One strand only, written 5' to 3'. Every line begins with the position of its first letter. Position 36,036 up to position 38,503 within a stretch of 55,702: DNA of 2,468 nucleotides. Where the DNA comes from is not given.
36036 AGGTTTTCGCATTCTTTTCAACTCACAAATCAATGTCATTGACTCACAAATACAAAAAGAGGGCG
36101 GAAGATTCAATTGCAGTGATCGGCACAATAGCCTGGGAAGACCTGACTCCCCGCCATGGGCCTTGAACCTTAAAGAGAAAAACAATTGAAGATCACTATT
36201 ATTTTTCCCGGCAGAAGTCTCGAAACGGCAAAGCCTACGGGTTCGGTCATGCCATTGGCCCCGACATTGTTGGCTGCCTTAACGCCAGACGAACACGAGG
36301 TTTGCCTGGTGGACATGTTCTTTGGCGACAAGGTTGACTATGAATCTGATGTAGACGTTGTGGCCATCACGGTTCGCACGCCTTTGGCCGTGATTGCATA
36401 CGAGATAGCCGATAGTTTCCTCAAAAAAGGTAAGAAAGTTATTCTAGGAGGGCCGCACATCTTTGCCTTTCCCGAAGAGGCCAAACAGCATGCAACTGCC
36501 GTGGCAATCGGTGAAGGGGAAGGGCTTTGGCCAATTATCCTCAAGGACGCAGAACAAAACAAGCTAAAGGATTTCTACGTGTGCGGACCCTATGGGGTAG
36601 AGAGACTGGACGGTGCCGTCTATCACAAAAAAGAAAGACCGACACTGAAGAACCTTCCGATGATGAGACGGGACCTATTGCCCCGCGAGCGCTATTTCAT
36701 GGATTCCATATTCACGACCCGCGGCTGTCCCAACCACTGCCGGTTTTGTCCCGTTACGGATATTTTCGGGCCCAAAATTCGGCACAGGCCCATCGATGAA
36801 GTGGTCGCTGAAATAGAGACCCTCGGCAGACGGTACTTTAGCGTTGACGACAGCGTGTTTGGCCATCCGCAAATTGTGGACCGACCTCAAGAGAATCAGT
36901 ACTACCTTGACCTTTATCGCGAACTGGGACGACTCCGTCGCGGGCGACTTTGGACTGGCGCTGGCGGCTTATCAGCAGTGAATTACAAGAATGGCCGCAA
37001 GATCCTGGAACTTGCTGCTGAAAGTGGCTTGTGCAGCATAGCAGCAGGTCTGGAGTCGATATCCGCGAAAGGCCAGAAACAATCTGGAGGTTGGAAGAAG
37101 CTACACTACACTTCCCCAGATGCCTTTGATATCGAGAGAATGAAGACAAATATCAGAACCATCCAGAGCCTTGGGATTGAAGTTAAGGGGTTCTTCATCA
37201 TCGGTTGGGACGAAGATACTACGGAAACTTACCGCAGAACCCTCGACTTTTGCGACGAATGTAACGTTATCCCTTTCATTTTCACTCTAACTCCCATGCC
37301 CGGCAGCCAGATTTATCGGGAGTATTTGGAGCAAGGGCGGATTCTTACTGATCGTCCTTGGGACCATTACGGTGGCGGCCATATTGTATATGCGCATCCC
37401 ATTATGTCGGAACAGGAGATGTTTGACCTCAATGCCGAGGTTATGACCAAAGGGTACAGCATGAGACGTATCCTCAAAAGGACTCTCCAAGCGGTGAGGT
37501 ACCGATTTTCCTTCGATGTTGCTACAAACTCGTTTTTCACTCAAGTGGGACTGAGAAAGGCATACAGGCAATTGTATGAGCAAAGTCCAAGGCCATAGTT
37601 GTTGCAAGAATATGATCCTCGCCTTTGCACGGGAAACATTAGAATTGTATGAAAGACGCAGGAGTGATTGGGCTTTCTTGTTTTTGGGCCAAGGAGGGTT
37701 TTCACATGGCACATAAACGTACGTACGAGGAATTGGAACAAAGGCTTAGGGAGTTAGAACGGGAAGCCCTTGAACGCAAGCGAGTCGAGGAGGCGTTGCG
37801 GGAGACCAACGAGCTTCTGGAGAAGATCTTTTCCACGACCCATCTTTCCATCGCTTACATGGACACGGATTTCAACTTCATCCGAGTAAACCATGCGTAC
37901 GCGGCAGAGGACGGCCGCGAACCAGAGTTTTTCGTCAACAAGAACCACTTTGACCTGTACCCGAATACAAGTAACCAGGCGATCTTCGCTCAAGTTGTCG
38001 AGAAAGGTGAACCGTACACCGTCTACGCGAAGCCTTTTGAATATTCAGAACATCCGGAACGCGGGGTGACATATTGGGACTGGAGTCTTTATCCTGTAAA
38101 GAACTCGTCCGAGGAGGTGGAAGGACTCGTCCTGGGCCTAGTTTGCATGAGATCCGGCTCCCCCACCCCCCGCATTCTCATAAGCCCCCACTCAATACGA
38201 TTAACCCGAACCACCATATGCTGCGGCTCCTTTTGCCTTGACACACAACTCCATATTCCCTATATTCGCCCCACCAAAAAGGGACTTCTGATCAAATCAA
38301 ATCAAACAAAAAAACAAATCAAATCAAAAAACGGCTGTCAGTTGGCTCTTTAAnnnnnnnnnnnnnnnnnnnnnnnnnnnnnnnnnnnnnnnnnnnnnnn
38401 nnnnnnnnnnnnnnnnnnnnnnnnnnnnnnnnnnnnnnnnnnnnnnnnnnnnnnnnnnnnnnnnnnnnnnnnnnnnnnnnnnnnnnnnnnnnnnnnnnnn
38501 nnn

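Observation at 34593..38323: A 3.7-kb accessory island sits between lpxL and lpxK inside an otherwise contiguous lipid A/Kdo operon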

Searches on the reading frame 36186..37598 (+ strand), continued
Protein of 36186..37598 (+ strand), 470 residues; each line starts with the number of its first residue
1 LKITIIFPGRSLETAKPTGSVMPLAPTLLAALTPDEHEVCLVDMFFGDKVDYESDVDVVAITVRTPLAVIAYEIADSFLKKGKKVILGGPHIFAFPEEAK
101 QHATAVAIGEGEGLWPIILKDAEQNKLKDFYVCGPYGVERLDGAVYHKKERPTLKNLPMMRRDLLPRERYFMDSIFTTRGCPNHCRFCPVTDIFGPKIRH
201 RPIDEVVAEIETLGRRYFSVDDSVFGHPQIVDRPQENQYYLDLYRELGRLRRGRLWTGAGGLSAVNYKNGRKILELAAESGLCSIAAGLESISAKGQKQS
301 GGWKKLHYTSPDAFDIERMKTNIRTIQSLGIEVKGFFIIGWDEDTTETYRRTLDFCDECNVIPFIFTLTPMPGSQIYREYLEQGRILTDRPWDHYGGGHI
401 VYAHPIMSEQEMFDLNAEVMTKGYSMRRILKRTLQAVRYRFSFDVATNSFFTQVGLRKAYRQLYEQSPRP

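Call 48: search_protein_families(library=padloc, proteins=[window:36186-37598:+], max_evalue=0.001)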
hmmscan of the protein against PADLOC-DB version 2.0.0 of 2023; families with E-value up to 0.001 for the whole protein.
window:36186-37598:+ (470 aa): 0 families

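Call 50: find_encoding_contigs(protein=P0168, flank=8000, max_places=3)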
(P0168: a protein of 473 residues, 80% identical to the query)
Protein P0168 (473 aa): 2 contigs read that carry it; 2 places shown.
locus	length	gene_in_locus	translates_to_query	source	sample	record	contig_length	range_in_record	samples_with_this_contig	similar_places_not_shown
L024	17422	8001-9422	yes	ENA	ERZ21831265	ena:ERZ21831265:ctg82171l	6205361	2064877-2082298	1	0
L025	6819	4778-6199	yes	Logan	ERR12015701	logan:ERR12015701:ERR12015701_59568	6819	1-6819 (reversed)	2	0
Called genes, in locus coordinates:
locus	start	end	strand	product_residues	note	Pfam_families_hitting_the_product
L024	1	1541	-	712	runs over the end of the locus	PF02589:LUD_dom, PF13746:Fer4_18 (faint), PF13183:Fer4_8, PF13237:Fer4_10 (faint), PF13534:Fer4_17, PF02754:CCG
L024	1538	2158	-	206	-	PF02589:LUD_dom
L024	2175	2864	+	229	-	PF06130:PTAC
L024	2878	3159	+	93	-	PF00936:BMC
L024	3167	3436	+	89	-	PF00936:BMC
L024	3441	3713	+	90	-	PF00936:BMC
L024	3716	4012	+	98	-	PF03319:EutN_CcmL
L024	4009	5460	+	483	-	PF00171:Aldedh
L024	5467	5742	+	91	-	PF03319:EutN_CcmL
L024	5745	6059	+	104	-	PF03319:EutN_CcmL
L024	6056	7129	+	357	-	PF00596:Aldolase_II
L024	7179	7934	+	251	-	PF08220:HTH_DeoR, PF00455:DeoRC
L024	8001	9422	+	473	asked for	PF02310:B12-binding (weak), PF04055:Radical_SAM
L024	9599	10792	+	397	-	PF01261:AP_endonuc_2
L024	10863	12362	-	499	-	PF13520:AA_permease_2, PF00324:AA_permease, PF13906:AA_permease_C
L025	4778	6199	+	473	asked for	PF02310:B12-binding (weak), PF04055:Radical_SAM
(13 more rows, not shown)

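Call 56: find_encoding_contigs(protein=P0130, flank=6000, max_places=6)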
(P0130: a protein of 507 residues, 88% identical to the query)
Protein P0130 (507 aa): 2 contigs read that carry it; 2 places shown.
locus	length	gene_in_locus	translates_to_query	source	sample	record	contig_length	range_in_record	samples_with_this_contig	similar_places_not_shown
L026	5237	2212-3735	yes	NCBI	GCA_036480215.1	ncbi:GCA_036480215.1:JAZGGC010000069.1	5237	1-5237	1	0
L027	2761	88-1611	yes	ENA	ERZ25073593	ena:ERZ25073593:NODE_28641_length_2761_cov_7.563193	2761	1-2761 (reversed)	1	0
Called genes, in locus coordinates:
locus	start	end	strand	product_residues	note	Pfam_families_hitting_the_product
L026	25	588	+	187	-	PF13673:Acetyltransf_10 (weak), PF00583:Acetyltransf_1, PF13508:Acetyltransf_7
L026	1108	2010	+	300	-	PF06325:PrmA, PF13489:Methyltransf_23 (weak), PF05175:MTS, PF13847:Methyltransf_31 (weak), PF13649:Methyltransf_25 (weak)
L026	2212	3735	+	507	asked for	PF02310:B12-binding (weak), PF04055:Radical_SAM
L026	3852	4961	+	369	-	PF05222:AlaDh_PNT_N, PF02826:2-Hacid_dh_C (weak), PF01262:AlaDh_PNT_C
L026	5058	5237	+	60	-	?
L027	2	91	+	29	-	?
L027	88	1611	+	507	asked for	PF02310:B12-binding (weak), PF04055:Radical_SAM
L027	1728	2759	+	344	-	?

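Call 60: search_solved_structures(query=window:36186-37598:+, max_evalue=0.01)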
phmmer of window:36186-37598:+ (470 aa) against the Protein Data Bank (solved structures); distinct sequences matched with E-value up to 0.01: 3.
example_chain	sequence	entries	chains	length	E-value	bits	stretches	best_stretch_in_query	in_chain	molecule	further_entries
9ccb_A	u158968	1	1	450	8.1e-14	54.2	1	55-379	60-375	Radical SAM core domain-containing protein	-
6fd2_B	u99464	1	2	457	6.5e-07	31.4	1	166-385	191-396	Putative apramycin biosynthetic oxidoreductase 4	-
9n1b_A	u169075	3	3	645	0.0031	19.3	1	34-226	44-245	Radical SAM protein | Radical SAM enzyme CysS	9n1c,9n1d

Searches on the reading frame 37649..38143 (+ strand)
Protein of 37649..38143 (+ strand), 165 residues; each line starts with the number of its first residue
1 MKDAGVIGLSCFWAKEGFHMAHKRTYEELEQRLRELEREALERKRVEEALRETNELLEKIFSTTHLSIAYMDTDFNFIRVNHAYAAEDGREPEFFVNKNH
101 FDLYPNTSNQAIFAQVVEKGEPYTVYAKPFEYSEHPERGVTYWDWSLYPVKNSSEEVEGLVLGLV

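Call 70: search_protein_representatives(protein=window:37649-38143:+)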
Query: 165 residues. Proteins with E-value up to 0.001 (for the whole library): 16912; up to 1e-10: 4511; up to 1e-30: 1557. The best 150 are listed.
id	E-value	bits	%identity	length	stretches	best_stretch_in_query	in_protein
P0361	1.1e-81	288.9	42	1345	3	36-164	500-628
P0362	5.5e-81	286.6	50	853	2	23-165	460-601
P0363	2.2e-77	274.9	49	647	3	22-165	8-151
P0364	6.6e-74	263.6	41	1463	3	35-165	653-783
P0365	6.4e-71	253.9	51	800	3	22-165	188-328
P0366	2.1e-69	248.9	40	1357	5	41-164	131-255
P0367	2.6e-66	238.9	72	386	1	21-165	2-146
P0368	5.8e-64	231.3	71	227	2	28-165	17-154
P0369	2.5e-62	225.9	51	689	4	37-165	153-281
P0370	1.9e-60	219.8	62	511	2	20-165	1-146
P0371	8.5e-60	217.7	59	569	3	29-165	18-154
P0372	1.5e-59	216.9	31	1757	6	40-161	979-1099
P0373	2.9e-59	216.0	72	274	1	28-165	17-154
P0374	4.5e-59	215.4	37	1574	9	37-164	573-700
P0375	1.3e-58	213.8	38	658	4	41-164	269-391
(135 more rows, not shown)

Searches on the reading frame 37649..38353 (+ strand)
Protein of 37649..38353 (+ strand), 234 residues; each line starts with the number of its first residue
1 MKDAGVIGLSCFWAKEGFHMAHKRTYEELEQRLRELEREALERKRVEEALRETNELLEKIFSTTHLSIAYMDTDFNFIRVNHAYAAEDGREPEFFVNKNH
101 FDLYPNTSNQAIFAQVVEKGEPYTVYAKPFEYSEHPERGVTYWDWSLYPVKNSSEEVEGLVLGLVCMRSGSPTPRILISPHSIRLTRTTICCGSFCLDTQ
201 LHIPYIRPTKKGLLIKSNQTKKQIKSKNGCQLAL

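Call 3: search_protein_families(library=pfam, proteins=[window:37649-38353:+], max_evalue=0.01)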
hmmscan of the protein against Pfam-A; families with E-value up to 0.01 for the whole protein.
window:37649-38353:+ (234 aa): 2 families
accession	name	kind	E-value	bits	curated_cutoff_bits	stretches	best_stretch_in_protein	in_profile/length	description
PF08448.16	PAS_4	-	6.1e-07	30.1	23.1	1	67-162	7-100/110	PAS fold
PF13426.13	PAS_9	-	2.3e-05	25.1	27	1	71-161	7-95/103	PAS domain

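Call 47: search_protein_families(library=ncbifam, proteins=[window:37649-38353:+], max_evalue=0.001)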
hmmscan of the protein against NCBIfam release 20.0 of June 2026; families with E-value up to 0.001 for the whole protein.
window:37649-38353:+ (234 aa): 1 family
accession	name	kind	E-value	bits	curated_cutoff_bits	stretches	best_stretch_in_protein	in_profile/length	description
NF008302.0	PRK11091.1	equivalog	0.00064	18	838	1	23-114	123-214/779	aerobic respiration two-component sensor histidine kinase ArcB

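Call 48: search_protein_families(library=padloc, proteins=[window:37649-38353:+], max_evalue=0.001)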
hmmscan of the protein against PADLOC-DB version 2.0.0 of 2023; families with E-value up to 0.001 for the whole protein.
window:37649-38353:+ (234 aa): 0 families
